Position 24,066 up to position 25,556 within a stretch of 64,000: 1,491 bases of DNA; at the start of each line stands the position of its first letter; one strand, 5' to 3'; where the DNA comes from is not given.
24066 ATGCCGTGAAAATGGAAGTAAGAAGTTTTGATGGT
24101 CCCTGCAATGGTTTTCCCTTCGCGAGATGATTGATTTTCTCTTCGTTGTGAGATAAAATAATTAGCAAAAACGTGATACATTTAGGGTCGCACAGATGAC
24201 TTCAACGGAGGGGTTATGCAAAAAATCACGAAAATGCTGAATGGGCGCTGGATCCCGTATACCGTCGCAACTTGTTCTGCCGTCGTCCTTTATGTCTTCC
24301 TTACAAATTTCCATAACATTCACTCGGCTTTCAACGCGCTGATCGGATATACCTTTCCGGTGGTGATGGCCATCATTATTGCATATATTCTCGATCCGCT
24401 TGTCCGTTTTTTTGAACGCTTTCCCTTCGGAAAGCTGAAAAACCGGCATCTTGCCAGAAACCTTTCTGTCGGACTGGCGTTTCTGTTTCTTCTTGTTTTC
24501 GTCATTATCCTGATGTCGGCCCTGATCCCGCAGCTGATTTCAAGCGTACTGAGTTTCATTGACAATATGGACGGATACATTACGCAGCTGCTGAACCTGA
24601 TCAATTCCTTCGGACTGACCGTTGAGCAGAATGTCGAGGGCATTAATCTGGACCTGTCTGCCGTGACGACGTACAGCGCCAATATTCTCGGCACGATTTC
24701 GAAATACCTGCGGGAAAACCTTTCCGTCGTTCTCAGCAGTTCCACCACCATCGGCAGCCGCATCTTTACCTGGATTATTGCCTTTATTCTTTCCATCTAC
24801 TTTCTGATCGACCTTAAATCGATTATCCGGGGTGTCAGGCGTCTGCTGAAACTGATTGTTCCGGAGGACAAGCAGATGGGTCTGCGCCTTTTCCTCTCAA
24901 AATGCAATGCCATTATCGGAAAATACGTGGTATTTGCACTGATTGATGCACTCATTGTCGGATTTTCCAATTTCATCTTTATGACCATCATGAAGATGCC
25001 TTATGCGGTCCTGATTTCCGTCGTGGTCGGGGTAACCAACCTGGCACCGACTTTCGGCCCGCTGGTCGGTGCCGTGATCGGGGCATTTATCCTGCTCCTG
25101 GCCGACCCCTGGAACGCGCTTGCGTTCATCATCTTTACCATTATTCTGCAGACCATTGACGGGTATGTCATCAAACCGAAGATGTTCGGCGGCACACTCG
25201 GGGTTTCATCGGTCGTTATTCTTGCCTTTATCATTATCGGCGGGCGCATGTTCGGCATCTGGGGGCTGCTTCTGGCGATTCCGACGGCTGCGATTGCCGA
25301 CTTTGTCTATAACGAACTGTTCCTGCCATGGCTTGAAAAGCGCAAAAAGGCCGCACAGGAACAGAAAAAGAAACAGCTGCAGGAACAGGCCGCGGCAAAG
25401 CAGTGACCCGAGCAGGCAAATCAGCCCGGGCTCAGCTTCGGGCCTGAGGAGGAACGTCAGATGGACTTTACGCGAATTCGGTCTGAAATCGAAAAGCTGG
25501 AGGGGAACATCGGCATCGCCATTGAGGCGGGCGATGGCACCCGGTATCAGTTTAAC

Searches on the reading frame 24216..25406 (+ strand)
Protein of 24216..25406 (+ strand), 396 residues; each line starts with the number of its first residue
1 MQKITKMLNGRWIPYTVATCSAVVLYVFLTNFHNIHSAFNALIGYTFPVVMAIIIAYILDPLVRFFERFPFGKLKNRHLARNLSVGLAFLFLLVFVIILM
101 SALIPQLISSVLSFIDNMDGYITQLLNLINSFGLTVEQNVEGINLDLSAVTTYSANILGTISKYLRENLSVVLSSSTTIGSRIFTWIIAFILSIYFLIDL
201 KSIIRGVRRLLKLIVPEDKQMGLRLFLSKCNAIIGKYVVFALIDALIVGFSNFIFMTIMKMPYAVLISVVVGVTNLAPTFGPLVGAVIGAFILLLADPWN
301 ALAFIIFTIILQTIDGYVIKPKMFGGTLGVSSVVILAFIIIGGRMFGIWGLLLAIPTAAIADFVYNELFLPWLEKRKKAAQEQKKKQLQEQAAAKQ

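Call 19: find_encoding_contigs(protein=window:24216-25406:+, flank=10000, max_places=2)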
Protein window:24216-25406:+ (396 aa): 5 contigs read that carry it; 2 places shown.
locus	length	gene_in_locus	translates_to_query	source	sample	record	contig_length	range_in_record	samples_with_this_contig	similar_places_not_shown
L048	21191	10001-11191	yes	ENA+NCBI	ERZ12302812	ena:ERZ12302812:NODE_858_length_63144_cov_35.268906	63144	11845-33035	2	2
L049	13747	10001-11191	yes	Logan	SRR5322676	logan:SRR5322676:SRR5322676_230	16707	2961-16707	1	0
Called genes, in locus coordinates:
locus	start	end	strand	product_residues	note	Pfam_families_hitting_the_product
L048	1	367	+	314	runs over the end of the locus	PF01695:IstB_IS21 (weak), PF02562:PhoH, PF13245:AAA_19, PF13401:AAA_22 (faint), PF13604:AAA_30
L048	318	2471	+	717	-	PF07697:7TMR-HDED, PF07698:7TM-7TMR_HD, PF01966:HD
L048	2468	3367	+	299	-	PF02130:YbeY, PF08211:dCMP_cyt_deam_2, PF00383:dCMP_cyt_deam_1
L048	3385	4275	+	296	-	PF03193:RsgA_GTPase (faint), PF00009:GTP_EFTU (weak), PF00350:Dynamin_N (faint), PF01926:MMR_HSR1, PF02421:FeoB_N, PF04548:AIG1, PF07650:KH_2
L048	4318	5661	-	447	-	-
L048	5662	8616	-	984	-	PF01869:BcrAD_BadFG, PF09989:DUF2229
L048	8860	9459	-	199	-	PF21176:RecR_HhH, PF02132:RecR_ZnF, PF13662:Toprim_4, PF01751:Toprim, PF21175:RecR_C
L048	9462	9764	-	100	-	PF02575:YbaB_DNA_bd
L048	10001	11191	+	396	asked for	PF01594:AI-2E_transport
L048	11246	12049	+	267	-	PF13354:Beta-lactamase2, PF00768:Peptidase_S11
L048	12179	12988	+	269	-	PF10112:Halogen_Hydrol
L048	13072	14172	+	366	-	PF14516:AAA_35, PF09820:AAA-ATPase_like (weak)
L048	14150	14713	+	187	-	PF13366:PDDEXK_3 (weak)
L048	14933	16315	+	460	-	PF01743:PolyA_pol, PF12627:PolyA_pol_RNAbd (weak)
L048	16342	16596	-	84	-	-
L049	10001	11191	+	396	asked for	PF01594:AI-2E_transport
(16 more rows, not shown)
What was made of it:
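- Contig NODE_858 starts at window nt 2372, inside the gene (call 19).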
